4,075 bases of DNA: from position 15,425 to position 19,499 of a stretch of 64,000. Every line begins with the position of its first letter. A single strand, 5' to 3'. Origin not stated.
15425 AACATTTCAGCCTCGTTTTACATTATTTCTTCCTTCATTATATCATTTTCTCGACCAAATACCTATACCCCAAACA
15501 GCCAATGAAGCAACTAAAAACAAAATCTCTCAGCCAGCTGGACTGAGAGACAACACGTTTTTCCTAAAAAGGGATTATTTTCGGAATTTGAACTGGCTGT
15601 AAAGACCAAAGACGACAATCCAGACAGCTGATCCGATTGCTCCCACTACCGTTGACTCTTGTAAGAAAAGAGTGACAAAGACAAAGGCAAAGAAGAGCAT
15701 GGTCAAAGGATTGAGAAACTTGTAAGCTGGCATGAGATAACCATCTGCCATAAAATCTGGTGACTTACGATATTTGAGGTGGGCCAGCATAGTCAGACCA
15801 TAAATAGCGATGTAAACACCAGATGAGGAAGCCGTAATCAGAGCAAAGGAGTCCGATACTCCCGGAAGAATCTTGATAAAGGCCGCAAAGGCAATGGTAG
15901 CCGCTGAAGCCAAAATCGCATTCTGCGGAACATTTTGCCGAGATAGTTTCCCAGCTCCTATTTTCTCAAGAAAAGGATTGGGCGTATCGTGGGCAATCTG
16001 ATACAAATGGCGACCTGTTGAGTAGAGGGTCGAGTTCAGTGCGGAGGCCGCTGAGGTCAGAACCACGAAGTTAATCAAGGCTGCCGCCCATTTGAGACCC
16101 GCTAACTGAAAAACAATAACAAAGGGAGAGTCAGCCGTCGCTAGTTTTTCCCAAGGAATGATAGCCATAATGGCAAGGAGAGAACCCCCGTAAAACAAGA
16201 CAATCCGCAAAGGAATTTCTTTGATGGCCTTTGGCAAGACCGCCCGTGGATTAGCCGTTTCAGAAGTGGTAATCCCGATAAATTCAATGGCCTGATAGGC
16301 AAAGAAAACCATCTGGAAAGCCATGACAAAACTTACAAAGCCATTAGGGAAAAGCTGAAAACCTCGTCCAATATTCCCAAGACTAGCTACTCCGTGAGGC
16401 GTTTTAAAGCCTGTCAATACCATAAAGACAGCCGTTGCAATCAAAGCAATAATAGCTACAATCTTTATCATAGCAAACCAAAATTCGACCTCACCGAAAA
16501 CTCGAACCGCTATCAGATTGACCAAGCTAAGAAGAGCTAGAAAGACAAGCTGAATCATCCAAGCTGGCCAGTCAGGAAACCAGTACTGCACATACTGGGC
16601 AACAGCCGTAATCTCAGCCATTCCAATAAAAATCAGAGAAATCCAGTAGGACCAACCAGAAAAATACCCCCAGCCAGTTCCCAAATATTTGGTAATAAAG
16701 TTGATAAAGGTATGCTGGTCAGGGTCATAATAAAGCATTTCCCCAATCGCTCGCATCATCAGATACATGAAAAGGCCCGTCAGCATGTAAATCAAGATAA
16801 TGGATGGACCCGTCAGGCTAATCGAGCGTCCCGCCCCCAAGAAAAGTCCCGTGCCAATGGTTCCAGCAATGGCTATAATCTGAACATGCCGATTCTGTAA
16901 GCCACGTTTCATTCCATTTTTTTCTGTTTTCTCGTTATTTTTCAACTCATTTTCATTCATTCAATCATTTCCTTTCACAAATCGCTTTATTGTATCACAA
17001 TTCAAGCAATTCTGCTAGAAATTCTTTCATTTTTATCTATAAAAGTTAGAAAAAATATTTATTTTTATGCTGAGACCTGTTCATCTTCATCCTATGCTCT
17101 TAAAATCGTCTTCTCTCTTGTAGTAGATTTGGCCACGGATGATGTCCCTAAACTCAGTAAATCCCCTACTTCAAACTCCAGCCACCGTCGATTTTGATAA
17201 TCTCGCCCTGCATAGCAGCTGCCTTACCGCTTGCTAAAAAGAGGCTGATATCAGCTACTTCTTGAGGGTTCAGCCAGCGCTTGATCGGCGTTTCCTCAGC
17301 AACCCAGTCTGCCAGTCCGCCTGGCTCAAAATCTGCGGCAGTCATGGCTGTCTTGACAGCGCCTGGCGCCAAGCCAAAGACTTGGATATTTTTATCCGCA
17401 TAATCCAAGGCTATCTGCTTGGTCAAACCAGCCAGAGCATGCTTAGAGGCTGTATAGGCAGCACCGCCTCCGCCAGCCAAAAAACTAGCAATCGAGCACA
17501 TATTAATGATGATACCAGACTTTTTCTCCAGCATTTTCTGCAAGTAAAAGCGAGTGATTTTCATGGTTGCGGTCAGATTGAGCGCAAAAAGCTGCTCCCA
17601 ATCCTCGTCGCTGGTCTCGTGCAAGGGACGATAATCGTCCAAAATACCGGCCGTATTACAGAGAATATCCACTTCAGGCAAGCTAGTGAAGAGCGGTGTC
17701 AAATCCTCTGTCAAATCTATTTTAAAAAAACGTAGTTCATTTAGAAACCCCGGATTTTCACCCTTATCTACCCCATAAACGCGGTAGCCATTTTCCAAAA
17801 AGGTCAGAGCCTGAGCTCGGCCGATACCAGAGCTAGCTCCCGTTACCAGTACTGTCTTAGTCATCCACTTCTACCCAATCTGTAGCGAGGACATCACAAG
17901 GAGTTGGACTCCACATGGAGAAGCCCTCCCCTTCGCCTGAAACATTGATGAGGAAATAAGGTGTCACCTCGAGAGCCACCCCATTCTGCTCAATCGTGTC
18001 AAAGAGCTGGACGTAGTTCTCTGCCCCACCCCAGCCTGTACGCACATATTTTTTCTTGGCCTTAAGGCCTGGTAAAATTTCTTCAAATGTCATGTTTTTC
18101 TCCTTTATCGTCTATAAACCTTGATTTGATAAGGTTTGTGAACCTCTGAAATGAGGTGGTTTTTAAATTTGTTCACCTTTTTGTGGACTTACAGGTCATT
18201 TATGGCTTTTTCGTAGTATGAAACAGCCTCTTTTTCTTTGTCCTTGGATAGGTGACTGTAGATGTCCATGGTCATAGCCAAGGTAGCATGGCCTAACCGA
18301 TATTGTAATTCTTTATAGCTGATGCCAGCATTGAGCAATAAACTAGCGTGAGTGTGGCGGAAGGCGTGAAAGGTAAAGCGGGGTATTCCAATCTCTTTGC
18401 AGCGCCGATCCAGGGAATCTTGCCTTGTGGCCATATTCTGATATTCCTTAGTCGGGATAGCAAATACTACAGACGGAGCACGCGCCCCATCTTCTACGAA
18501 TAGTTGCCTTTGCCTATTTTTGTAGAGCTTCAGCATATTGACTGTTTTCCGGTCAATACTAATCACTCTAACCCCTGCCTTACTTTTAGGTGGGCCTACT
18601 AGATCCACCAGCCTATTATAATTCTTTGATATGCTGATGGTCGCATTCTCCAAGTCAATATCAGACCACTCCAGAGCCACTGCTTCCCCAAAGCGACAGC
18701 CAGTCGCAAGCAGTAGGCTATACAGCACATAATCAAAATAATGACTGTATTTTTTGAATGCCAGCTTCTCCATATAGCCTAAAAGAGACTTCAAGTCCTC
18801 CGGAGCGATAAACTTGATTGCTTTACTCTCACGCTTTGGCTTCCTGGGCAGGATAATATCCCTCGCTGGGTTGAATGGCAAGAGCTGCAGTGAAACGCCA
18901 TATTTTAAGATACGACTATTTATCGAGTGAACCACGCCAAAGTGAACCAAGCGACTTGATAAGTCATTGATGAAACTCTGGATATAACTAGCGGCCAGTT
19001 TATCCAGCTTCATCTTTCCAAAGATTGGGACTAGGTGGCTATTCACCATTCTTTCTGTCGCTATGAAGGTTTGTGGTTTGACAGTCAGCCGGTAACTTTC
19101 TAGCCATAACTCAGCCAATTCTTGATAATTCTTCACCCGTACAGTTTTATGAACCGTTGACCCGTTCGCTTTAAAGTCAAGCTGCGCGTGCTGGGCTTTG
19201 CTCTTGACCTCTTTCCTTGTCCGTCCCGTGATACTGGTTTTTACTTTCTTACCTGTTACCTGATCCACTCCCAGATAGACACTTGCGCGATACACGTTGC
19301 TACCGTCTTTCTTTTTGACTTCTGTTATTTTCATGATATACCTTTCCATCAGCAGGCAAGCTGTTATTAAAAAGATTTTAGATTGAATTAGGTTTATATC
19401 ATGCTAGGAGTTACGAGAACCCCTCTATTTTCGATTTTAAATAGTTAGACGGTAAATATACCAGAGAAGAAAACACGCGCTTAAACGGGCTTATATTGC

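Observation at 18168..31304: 13.1-kb integrase-bounded phage-satellite (PICI-like) island upstream of a DUF2829-SDR operon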

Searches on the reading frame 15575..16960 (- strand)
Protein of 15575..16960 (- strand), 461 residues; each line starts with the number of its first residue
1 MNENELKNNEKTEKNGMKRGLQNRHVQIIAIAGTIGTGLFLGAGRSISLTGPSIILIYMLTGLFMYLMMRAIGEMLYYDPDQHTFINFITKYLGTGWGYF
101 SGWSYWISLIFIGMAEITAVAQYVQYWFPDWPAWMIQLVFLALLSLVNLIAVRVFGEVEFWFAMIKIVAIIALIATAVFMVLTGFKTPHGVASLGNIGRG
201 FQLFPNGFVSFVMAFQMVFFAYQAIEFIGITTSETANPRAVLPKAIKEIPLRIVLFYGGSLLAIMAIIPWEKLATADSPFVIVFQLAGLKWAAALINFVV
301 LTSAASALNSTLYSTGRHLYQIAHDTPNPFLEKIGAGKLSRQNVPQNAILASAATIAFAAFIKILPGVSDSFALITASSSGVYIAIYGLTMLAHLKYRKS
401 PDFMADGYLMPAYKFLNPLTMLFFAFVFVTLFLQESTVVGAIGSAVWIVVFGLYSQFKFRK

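Call 7: search_protein_families(library=pfam, max_evalue=0.01, proteins=[window:15575-16960:-])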
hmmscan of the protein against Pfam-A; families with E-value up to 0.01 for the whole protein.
window:15575-16960:- (461 aa): 2 families
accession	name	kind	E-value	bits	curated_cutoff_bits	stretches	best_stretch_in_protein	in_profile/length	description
PF00324.27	AA_permease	-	4.1e-91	306.5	24.6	1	25-449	1-451/470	Amino acid permease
PF13520.12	AA_permease_2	-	1.1e-33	117.2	27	1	28-450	8-423/427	Amino acid permease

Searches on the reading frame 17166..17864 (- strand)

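Call 7: search_protein_families(library=pfam, max_evalue=0.01, proteins=[window:17166-17864:-])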
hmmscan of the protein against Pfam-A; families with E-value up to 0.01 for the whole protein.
window:17166-17864:- (232 aa): 4 families
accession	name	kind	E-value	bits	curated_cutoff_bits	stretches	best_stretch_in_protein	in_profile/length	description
PF00106.31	adh_short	-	4.9e-44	150.6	26.6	1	3-178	1-190/195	short chain dehydrogenase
PF13561.12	adh_short_C2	-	7.8e-42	143.9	27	1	9-230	1-236/236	Enoyl-(Acyl carrier protein) reductase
PF01370.27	Epimerase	-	1.9e-06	27.9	20.9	1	5-99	1-98/240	NAD dependent epimerase/dehydratase family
PF08659.16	KR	-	9.7e-06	26.1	22.6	1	62-149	79-161/180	KR domain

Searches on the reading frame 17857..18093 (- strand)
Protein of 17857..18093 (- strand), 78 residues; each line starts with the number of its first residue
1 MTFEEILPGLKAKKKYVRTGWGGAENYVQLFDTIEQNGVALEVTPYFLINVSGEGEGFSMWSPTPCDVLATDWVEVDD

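Call 7: search_protein_families(library=pfam, max_evalue=0.01, proteins=[window:17857-18093:-])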
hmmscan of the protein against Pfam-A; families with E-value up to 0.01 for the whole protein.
window:17857-18093:- (78 aa): 1 family
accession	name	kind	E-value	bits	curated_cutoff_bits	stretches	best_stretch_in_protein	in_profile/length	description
PF11195.14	Tad2-like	-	2.6e-19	70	25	1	1-76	1-73/73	Thoeris anti-defense 2-like domain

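Call 16: find_encoding_contigs(protein=window:17857-18093:-, flank=10000, max_places=10)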
Protein window:17857-18093:- (78 aa): 24 contigs read that carry it; 10 places shown.
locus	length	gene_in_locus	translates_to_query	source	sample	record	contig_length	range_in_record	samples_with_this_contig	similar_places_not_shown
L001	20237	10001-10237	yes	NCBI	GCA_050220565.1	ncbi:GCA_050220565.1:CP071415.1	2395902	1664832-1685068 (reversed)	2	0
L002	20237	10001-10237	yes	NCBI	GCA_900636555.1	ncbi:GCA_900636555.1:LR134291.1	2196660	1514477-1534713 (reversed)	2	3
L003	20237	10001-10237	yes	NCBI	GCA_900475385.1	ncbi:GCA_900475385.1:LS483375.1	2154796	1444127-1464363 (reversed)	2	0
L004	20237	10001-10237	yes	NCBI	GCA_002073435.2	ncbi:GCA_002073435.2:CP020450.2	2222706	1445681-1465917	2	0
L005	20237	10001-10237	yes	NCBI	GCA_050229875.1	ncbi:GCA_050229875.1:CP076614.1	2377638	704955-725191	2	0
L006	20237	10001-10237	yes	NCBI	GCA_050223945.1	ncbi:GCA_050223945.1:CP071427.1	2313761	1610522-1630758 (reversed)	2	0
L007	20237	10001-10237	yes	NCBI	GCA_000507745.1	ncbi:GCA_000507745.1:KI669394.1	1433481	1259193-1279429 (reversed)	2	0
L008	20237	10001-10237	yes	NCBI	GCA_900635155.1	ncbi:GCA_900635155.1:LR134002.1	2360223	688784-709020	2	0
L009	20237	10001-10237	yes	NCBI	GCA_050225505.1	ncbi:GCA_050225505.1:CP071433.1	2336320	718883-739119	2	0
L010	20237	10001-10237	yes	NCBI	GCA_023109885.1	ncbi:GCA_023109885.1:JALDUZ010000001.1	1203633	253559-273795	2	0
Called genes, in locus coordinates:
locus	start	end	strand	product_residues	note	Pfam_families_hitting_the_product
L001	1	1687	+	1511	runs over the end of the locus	PF17961:Big_8, PF17802:SpaA, PF07495:Y_Y_Y (faint), PF17802:SpaA, PF08239:SH3_3 (faint), PF08758:Cadherin_pro (faint), PF17802:SpaA, PF17802:SpaA, +4 more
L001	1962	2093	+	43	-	-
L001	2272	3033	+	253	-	PF00005:ABC_tran, PF13304:AAA_21 (faint)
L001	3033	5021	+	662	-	PF02687:FtsX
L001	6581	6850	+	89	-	-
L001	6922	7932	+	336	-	PF03572:Peptidase_S41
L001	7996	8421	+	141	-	PF13420:Acetyltransf_4 (weak), PF00583:Acetyltransf_1, PF13673:Acetyltransf_10, PF13508:Acetyltransf_7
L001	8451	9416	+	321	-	-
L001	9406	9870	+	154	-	PF13302:Acetyltransf_3 (weak), PF00583:Acetyltransf_1, PF13508:Acetyltransf_7 (weak)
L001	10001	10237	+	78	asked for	PF11195:Tad2-like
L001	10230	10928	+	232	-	PF00106:adh_short, PF01370:Epimerase (weak), PF08659:KR (faint), PF13561:adh_short_C2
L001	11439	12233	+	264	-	-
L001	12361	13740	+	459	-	PF00483:NTP_transferase, PF01128:IspD, PF12804:NTP_transf_3, PF25084:LbH_EIF2B, PF25087:GMPPB_C (weak), PF00132:Hexapep, PF14602:Hexapep_2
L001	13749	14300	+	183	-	PF28549:NDPSase_N, PF00293:NUDIX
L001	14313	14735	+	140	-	PF26336:MacP_activator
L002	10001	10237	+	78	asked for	PF11195:Tad2-like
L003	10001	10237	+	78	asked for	PF11195:Tad2-like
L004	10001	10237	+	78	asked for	PF11195:Tad2-like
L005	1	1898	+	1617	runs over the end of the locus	PF17961:Big_8, PF05737:Collagen_bind (weak), PF17802:SpaA, PF07495:Y_Y_Y (faint), PF08758:Cadherin_pro (faint), PF17914:HopA1 (faint), PF17802:SpaA, PF17802:SpaA, +4 more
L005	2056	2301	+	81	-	-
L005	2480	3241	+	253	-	PF00005:ABC_tran, PF13304:AAA_21 (faint)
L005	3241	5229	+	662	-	PF02687:FtsX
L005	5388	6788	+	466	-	PF00324:AA_permease, PF13520:AA_permease_2, PF13906:AA_permease_C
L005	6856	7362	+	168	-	-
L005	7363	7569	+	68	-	-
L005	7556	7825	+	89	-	-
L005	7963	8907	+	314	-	PF03572:Peptidase_S41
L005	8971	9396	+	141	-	PF00583:Acetyltransf_1, PF13673:Acetyltransf_10, PF13508:Acetyltransf_7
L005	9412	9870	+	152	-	PF13302:Acetyltransf_3 (weak), PF00583:Acetyltransf_1, PF13508:Acetyltransf_7 (weak)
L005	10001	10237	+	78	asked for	PF11195:Tad2-like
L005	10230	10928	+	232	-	PF00106:adh_short, PF01370:Epimerase (weak), PF08659:KR (faint), PF13561:adh_short_C2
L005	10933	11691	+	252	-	PF12746:GNAT_acetyltran, PF00583:Acetyltransf_1 (weak)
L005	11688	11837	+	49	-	-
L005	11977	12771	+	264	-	-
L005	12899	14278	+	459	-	PF00483:NTP_transferase, PF01128:IspD, PF12804:NTP_transf_3, PF25084:LbH_EIF2B, PF25087:GMPPB_C (weak), PF00132:Hexapep, PF14602:Hexapep_2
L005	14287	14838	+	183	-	PF28549:NDPSase_N, PF00293:NUDIX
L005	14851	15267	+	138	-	PF26336:MacP_activator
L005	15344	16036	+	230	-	PF01048:PNP_UDP_1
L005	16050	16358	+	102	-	PF20403:DUF6693 (faint), PF05987:DUF898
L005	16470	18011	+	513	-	PF02463:SMC_N (faint), PF13555:AAA_29 (faint), PF00005:ABC_tran, PF13304:AAA_21 (faint), PF12848:ABC_tran_Xtn, PF00005:ABC_tran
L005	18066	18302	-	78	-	PF17032:Zn_ribbon_15 (weak)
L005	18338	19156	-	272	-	PF00160:Pro_isomerase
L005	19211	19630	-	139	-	PF00293:NUDIX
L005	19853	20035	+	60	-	PF04024:PspC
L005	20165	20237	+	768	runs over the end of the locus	PF17854:FtsK_alpha, PF01580:FtsK_SpoIIIE, PF09397:FtsK_gamma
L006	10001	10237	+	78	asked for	PF11195:Tad2-like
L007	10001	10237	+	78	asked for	PF11195:Tad2-like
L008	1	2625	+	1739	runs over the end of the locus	PF17961:Big_8, PF05737:Collagen_bind (weak), PF17802:SpaA, PF07495:Y_Y_Y (faint), PF17914:HopA1 (faint), PF08239:SH3_3 (faint), PF17802:SpaA, PF17802:SpaA, +3 more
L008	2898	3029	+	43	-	-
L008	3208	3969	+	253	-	PF00005:ABC_tran, PF13304:AAA_21 (faint)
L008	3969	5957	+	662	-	PF02687:FtsX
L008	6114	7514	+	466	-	PF00324:AA_permease, PF13520:AA_permease_2, PF13906:AA_permease_C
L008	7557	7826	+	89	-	-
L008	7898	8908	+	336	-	PF03572:Peptidase_S41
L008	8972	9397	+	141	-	PF13420:Acetyltransf_4 (weak), PF13527:Acetyltransf_9 (faint), PF00583:Acetyltransf_1, PF13673:Acetyltransf_10, PF13508:Acetyltransf_7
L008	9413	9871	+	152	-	PF13302:Acetyltransf_3 (weak), PF00583:Acetyltransf_1, PF13508:Acetyltransf_7 (weak)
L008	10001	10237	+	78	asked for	PF11195:Tad2-like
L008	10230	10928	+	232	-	PF00106:adh_short, PF01370:Epimerase (weak), PF08659:KR (faint), PF13561:adh_short_C2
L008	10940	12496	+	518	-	PF14253:AbiH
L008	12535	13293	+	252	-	PF12746:GNAT_acetyltran, PF00583:Acetyltransf_1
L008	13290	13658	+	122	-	PF24832:DUF7716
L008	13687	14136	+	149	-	PF04266:ASCH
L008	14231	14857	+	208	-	PF03551:PadR (weak)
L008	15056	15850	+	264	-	-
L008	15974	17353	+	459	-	PF00483:NTP_transferase, PF01128:IspD, PF12804:NTP_transf_3, PF25084:LbH_EIF2B, PF25087:GMPPB_C (weak), PF00132:Hexapep, PF14602:Hexapep_2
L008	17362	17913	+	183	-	PF28549:NDPSase_N, PF00293:NUDIX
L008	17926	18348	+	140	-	PF26336:MacP_activator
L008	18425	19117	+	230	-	PF01048:PNP_UDP_1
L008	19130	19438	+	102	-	PF20403:DUF6693 (faint), PF05987:DUF898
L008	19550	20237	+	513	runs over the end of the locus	PF02463:SMC_N (faint), PF13555:AAA_29 (faint), PF00005:ABC_tran, PF13304:AAA_21 (faint), PF12848:ABC_tran_Xtn, PF00005:ABC_tran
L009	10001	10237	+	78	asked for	PF11195:Tad2-like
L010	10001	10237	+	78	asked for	PF11195:Tad2-like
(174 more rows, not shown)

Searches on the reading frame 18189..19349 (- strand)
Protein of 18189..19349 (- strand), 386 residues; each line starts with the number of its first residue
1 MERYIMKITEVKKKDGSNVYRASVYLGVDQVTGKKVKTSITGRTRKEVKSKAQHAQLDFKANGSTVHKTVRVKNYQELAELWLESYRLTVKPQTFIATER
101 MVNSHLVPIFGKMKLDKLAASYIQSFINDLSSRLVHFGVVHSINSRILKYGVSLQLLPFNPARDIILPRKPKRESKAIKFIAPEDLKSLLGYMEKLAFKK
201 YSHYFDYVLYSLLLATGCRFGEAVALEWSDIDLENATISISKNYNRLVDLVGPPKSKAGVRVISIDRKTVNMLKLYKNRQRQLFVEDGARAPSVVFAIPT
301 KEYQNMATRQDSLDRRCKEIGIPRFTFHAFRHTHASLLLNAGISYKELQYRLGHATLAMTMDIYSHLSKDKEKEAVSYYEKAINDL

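Call 5: search_protein_families(library=pfam, max_evalue=0.01, proteins=[window:18189-19349:-])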
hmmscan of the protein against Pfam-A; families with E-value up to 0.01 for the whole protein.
window:18189-19349:- (386 aa): 3 families
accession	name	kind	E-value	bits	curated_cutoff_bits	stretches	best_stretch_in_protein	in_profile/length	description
PF00589.27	Phage_integrase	-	1.4e-24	87.2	27.1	1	180-369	2-170/172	Phage integrase family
PF14659.12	Phage_int_SAM_3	-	3.8e-17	62.7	22.6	1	76-130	3-57/58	Phage integrase, N-terminal SAM-like domain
PF22022.2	Phage_int_M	-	0.0078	16.9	27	0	76-165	2-93/96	Phage integrase central domain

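Call 27: find_related_loci(query=window:18189-19349:-, collection=genome_contigs, flank=10000)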
Query window:18189-19349:- (386 aa) in genome_contigs; peptide patterns used: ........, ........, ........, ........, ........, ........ (x = any residue, [..] = any of these).
326 stretches matched a pattern; 241 encode a relative of the query (tblastn E <= 1e-3); the best 80 are kept; 80 distinct loci.
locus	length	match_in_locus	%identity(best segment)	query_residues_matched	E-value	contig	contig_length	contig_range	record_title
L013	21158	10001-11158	100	1-386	0e+0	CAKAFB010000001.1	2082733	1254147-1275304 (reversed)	MAG TPA_asm: Streptococcus cristatus isolate DRR214959_bin.19_metaWRAP_v1.1_MAG genome assembly, contig: BNJS01002990, w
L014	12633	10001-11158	99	1-386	0e+0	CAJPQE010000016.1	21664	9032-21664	MAG: Streptococcus cristatus isolate SRR9217428-mag-bin.29 genome assembly, contig: SRR9217428-mag-bin.29_758, whole gen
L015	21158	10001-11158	99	1-386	0e+0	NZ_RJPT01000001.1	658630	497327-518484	Streptococcus cristatus strain BCC41 D8791_contig001, whole genome shotgun sequence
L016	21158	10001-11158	99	1-386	0e+0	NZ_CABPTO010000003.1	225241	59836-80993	Streptococcus sp. Marseille-P6264, whole genome shotgun sequence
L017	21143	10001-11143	97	1-386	0e+0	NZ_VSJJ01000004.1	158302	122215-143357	Streptococcus cristatus strain S22 Scaffold4, whole genome shotgun sequence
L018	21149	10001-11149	82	4-386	0e+0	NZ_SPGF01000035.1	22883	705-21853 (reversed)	Streptococcus mitis strain 1001175st1_H6 NODE_35_length_22883_cov_76.9573, whole genome shotgun sequence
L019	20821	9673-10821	79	4-386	0e+0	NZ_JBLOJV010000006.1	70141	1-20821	Streptococcus pluranimalium strain pxr-12 6, whole genome shotgun sequence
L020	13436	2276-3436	78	1-386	0e+0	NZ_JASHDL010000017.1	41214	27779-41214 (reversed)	Streptococcus infantis strain OMI786 OMI786_00017, whole genome shotgun sequence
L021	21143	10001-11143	79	6-386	0e+0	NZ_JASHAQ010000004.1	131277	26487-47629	Streptococcus infantis strain OMI667 OMI667_00004, whole genome shotgun sequence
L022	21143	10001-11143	80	6-386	0e+0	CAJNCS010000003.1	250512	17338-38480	unidentified bacterium isolate Streptococcus species genome assembly, contig: NODE_3_length_250512_cov_27.3778, whole ge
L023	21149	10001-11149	79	4-386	0e+0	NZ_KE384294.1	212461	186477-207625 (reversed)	Streptococcus castoreus DSM 17536 H346DRAFT_scaffold00001.1, whole genome shotgun sequence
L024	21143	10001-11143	79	6-386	0e+0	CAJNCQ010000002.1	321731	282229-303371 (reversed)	unidentified bacterium isolate Streptococcus species genome assembly, contig: NODE_2_length_321731_cov_56.7512, whole ge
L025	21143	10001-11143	79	6-386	0e+0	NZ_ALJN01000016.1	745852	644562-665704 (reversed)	Streptococcus oralis SK304 ctg120008662248, whole genome shotgun sequence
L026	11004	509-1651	79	6-386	0e+0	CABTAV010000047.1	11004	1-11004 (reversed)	MAG TPA_asm: uncultured Streptococcus sp. isolate MGYG-HGUT-03136 genome assembly, contig: GUT_GENOME207866_47, whole ge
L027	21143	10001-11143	79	6-386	0e+0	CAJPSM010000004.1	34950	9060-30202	MAG: uncultured Streptococcus sp. isolate SRR9217463-mag-bin.9 genome assembly, contig: SRR9217463-mag-bin.9_51, whole g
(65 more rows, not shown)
